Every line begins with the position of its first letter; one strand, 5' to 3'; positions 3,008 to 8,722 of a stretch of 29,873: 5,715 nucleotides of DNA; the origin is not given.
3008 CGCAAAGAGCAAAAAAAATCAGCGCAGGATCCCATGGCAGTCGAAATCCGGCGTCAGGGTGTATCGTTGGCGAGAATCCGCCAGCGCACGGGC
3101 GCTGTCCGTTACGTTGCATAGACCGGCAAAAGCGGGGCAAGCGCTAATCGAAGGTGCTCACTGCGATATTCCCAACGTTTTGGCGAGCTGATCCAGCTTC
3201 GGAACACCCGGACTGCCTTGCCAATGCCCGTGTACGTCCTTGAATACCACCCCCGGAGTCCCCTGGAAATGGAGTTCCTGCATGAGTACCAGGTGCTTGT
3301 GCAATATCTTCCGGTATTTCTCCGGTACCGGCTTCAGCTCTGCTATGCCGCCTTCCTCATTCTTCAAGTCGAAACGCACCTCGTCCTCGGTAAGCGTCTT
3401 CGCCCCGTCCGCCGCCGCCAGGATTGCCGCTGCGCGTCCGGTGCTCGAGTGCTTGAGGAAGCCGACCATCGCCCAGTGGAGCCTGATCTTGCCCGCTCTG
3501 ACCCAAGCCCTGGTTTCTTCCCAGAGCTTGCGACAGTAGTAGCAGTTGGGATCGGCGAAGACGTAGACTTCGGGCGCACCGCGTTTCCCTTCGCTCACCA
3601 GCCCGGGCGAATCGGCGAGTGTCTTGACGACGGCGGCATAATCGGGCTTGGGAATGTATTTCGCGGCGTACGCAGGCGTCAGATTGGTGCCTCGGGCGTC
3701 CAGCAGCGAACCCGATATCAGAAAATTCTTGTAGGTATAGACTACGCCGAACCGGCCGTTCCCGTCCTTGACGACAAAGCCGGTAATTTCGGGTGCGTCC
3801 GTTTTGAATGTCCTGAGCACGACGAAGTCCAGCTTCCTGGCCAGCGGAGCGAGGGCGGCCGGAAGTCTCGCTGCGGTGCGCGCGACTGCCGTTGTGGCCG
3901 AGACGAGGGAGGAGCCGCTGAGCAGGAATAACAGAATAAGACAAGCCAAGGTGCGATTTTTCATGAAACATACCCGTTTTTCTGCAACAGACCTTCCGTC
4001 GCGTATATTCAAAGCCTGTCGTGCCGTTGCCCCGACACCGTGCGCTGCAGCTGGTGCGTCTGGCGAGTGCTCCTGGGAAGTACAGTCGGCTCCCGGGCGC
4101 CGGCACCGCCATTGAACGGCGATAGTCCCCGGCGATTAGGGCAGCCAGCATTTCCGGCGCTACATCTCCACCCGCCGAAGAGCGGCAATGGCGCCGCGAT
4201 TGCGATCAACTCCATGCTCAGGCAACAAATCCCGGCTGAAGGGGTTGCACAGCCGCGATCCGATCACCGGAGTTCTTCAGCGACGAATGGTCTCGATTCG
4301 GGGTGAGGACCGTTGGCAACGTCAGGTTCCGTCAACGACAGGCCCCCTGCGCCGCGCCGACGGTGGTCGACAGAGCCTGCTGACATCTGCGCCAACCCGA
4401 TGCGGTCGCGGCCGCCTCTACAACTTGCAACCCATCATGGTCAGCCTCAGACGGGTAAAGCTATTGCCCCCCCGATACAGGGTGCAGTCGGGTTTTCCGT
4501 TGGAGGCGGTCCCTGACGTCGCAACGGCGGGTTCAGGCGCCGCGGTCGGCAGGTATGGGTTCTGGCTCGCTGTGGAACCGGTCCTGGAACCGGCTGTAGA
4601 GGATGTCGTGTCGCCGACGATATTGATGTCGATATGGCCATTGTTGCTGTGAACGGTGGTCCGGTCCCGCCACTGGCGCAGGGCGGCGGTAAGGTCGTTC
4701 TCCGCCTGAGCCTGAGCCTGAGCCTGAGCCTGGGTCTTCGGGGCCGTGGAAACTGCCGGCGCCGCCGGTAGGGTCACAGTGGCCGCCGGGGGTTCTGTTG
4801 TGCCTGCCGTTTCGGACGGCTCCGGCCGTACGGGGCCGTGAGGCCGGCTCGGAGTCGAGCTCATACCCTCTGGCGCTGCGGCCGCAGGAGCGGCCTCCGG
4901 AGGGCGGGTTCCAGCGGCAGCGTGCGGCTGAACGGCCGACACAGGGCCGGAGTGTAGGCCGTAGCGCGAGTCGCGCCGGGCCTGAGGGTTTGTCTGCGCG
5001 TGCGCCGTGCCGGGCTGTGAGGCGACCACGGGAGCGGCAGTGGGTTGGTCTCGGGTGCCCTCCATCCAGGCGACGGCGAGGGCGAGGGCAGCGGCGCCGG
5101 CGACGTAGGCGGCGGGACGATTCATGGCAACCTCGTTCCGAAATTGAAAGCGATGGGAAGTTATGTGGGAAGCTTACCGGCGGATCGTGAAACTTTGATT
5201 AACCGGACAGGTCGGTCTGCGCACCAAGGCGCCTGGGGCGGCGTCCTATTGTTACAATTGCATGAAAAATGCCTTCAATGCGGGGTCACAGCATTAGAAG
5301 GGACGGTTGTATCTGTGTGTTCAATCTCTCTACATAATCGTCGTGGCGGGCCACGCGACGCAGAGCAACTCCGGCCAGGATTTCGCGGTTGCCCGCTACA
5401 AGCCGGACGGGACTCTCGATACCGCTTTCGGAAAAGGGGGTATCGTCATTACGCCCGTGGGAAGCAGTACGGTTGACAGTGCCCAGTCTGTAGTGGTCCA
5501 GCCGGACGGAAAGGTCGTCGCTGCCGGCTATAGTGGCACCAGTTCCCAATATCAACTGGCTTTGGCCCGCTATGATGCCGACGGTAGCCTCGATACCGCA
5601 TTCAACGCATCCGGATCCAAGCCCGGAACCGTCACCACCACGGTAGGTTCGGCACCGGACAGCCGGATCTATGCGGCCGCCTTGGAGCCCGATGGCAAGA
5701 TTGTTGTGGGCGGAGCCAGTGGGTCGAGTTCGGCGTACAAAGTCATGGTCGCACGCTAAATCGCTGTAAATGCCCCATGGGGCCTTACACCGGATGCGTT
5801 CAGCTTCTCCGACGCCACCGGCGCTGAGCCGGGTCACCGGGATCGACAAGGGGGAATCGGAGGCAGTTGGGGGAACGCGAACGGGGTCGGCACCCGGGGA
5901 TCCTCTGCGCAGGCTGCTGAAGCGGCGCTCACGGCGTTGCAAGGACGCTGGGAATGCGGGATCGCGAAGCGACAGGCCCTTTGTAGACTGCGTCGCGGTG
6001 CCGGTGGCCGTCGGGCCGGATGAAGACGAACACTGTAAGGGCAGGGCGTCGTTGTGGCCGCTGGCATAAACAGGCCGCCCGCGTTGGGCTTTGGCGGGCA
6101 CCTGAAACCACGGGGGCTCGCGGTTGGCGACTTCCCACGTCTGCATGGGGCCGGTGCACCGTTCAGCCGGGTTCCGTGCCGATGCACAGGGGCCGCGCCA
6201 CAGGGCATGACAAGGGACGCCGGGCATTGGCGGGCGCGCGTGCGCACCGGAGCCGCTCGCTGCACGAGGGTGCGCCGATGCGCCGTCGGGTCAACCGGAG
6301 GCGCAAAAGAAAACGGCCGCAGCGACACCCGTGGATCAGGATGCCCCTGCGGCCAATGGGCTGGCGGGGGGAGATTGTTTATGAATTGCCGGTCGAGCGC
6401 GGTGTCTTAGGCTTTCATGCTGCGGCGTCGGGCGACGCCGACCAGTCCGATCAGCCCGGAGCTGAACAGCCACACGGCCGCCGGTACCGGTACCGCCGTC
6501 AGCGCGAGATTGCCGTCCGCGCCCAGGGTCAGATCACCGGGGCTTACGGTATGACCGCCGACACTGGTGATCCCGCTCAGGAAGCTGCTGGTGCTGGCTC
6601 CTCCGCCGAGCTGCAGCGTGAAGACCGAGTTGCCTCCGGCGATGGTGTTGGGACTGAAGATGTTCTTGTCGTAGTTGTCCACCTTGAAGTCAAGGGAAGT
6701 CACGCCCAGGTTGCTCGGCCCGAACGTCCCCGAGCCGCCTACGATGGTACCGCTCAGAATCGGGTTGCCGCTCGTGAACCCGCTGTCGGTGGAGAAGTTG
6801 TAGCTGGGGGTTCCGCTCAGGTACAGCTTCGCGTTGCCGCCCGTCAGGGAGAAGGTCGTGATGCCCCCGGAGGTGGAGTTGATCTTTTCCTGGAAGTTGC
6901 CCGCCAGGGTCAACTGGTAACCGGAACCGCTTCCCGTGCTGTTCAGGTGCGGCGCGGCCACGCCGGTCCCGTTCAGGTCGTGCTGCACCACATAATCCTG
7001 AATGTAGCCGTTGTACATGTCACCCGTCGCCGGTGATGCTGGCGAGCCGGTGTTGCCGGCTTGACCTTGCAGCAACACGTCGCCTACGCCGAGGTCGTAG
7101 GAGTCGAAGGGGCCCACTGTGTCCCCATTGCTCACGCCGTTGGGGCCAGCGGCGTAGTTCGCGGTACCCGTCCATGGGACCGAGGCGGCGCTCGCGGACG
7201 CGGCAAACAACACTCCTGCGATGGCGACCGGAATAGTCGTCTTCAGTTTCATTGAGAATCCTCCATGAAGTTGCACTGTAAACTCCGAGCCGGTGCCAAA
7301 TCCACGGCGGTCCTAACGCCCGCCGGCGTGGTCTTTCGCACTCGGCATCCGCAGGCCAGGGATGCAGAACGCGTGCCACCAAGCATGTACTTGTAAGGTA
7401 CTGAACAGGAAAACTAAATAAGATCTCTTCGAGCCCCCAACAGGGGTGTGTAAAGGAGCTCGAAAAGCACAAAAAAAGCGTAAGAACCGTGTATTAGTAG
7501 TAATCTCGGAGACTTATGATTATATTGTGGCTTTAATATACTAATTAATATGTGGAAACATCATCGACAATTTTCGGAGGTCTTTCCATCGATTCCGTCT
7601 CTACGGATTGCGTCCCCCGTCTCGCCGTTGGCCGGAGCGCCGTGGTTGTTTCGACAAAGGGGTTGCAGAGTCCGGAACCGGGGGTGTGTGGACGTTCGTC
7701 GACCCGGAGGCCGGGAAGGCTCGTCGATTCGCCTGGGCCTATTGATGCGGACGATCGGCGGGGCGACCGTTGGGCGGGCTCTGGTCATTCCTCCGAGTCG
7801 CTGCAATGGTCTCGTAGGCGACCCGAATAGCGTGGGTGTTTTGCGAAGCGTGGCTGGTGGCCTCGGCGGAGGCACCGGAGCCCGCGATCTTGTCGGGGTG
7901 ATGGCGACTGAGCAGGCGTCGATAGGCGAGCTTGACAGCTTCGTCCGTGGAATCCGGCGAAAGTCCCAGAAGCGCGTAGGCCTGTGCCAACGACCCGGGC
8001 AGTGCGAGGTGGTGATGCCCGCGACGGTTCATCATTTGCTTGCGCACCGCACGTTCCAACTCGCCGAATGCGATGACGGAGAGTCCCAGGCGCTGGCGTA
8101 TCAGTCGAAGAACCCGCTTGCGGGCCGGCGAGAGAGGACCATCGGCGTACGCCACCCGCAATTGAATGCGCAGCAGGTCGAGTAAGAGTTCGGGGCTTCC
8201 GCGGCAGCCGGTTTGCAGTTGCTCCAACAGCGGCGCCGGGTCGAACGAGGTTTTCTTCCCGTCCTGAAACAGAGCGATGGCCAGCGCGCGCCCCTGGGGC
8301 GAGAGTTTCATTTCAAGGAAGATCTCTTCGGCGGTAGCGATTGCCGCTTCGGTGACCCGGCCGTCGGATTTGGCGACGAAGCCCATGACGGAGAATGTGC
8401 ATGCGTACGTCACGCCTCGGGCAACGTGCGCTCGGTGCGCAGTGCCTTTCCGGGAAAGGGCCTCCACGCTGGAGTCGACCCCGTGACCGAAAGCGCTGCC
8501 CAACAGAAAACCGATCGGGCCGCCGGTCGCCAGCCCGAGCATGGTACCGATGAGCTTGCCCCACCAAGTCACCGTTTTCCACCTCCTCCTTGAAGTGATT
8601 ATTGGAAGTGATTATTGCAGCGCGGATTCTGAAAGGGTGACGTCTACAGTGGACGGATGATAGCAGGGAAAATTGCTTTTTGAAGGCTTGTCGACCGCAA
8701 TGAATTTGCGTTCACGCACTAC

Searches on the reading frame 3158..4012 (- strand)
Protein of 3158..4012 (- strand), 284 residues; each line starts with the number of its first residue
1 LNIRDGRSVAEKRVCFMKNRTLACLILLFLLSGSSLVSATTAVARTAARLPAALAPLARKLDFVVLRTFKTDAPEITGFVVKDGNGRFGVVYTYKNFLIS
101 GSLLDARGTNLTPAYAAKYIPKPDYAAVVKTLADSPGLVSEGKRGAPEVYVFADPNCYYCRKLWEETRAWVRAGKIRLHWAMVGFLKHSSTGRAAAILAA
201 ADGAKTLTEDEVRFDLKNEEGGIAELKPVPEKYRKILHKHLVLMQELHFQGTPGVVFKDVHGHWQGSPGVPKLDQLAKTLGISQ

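Call 89: search_protein_families(library=pfam, proteins=[window:3158-4012:-], max_evalue=0.0001)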
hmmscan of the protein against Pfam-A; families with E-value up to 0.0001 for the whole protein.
window:3158-4012:- (284 aa): 1 family
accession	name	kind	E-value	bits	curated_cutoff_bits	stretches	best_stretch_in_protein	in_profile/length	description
PF13098.12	Thioredoxin_2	-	1e-09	39.1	27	1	143-261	3-85/104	Thioredoxin-like domain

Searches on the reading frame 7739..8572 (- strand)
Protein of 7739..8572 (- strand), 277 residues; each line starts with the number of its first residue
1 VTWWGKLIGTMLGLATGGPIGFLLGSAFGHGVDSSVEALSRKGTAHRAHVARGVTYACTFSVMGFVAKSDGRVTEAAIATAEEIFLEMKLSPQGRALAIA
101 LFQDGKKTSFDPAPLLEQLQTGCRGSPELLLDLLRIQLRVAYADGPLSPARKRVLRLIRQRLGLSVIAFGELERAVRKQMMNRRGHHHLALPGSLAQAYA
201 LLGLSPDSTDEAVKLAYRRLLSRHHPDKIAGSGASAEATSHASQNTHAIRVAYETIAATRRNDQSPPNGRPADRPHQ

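Call 89: search_protein_families(library=pfam, proteins=[window:7739-8572:-], max_evalue=0.0001)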
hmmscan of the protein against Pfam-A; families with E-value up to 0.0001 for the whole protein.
window:7739-8572:- (277 aa): 2 families
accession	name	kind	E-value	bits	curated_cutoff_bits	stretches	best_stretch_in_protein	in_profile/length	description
PF05099.18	TerB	-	1.9e-12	48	24.4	1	62-170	7-114/118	Tellurite resistance protein TerB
PF00226.36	DnaJ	-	7.1e-09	36.1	27.8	1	198-256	2-53/63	DnaJ domain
